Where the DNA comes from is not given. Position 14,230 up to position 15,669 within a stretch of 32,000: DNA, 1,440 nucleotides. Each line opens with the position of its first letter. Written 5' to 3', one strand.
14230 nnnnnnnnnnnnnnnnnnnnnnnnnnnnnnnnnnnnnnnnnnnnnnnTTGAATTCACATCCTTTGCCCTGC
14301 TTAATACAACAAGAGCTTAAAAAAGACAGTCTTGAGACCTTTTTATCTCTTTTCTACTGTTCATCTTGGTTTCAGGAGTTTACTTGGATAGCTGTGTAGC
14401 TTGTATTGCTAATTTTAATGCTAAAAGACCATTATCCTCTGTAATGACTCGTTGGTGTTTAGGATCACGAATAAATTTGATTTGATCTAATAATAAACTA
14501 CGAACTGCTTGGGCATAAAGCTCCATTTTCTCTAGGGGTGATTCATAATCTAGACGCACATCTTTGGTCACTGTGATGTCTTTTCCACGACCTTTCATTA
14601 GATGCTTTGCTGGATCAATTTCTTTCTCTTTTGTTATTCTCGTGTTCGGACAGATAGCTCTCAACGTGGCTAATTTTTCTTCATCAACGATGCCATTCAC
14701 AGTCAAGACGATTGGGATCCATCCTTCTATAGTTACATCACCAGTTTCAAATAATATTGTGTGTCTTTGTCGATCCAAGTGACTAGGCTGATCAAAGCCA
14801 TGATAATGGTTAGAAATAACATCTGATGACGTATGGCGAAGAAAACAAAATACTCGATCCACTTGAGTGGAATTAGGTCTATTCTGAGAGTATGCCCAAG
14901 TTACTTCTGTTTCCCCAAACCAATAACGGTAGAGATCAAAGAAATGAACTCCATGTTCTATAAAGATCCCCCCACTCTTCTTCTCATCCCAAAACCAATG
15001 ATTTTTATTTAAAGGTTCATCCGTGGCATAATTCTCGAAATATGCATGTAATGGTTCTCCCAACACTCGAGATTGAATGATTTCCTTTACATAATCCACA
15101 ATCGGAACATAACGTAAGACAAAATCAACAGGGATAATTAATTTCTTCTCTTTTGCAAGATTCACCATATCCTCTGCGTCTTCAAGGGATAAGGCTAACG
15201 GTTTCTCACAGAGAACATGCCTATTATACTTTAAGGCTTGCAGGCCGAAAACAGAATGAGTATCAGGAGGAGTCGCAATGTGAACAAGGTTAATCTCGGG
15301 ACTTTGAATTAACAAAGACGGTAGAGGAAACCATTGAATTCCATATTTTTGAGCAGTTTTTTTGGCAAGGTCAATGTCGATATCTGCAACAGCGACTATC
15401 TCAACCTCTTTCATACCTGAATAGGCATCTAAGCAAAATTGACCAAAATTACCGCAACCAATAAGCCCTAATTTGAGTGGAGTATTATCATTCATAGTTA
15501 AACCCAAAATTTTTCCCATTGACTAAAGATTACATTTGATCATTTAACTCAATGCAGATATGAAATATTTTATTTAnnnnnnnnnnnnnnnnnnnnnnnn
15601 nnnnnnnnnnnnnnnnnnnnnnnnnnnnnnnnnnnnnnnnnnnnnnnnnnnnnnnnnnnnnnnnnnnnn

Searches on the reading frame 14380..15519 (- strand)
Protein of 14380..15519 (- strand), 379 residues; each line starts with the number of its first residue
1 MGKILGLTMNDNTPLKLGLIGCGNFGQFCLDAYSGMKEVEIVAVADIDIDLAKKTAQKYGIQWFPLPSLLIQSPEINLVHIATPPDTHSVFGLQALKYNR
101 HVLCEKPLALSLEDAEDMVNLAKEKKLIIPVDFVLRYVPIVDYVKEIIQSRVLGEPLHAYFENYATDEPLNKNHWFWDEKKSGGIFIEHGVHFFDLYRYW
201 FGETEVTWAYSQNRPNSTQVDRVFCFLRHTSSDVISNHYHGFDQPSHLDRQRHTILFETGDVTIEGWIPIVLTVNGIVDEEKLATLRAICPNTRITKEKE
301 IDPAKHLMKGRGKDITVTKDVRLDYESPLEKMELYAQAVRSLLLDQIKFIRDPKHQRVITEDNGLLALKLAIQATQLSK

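Call 3: search_protein_families(library=pfam, proteins=[window:14380-15519:-])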
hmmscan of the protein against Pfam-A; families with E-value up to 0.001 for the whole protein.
window:14380-15519:- (379 aa): 4 families
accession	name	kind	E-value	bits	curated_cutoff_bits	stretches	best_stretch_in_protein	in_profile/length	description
PF01408.29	GFO_IDH_MocA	-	8.3e-26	91.5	24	1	16-132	2-119/120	Oxidoreductase family, NAD-binding Rossmann fold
PF22725.1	GFO_IDH_MocA_C3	-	2.9e-14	53.6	27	1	143-261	3-122/124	GFO/IDH/MocA C-terminal domain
PF02894.22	GFO_IDH_MocA_C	-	1.5e-10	41.7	22.9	1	145-235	1-97/218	Oxidoreductase family, C-terminal alpha/beta domain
PF08635.15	ox_reductase_C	-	1.2e-05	25.5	22.5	1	136-207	1-70/142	Putative oxidoreductase C terminal domain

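Call 75: search_solved_structures(query=window:14380-15519:-, max_evalue=1e-10)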
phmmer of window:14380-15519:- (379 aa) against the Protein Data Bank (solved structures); distinct sequences matched with E-value up to 1e-10: 52.
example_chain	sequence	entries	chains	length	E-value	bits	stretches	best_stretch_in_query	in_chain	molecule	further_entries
3ezy_A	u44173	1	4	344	9.2e-20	74.2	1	15-206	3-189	Dehydrogenase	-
7xr9_A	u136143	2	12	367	2.9e-18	69.3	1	14-200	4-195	DgpA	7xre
6a3f_A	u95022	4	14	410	2.2e-16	63.2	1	15-206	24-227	Putative dehydrogenase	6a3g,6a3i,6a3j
6o15_A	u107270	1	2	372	2.8e-16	62.8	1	17-207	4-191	Uncharacterized oxidoreductase YjhC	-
1evj_A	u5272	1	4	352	4e-16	62.3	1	19-220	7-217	GLUCOSE-FRUCTOSE OXIDOREDUCTASE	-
4fb5_A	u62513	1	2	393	8e-16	61.3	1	11-206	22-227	Probable oxidoreductase protein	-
9m3d_B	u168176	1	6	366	1e-15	60.9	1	14-202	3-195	DgpA1 from W974-1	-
1ofg_A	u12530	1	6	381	2.2e-15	59.8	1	18-220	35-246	GLUCOSE-FRUCTOSE OXIDOREDUCTASE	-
1ryd_A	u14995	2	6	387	2.3e-15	59.7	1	18-220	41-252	glucose-fructose oxidoreductase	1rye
1h6a_A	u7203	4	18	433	3.1e-15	59.3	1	18-220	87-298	PRECURSOR FORM OF GLUCOSE-FRUCTOSE OXIDOREDUCTASE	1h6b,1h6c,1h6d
3cea_A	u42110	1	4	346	5.2e-15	58.6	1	12-210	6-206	Myo-inositol 2-dehydrogenase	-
4hkt_A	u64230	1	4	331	6.9e-15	58.2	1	15-207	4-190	Inositol 2-dehydrogenase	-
4mie_A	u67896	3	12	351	1e-14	57.6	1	14-158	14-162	Inositol 2-dehydrogenase/D-chiro-inositol 3-dehydrogenase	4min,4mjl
3e18_A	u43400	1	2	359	1.1e-14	57.5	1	16-198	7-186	oxidoreductase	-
4mio_A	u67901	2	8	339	1.6e-14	57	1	15-158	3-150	Inositol 2-dehydrogenase/D-chiro-inositol 3-dehydrogenase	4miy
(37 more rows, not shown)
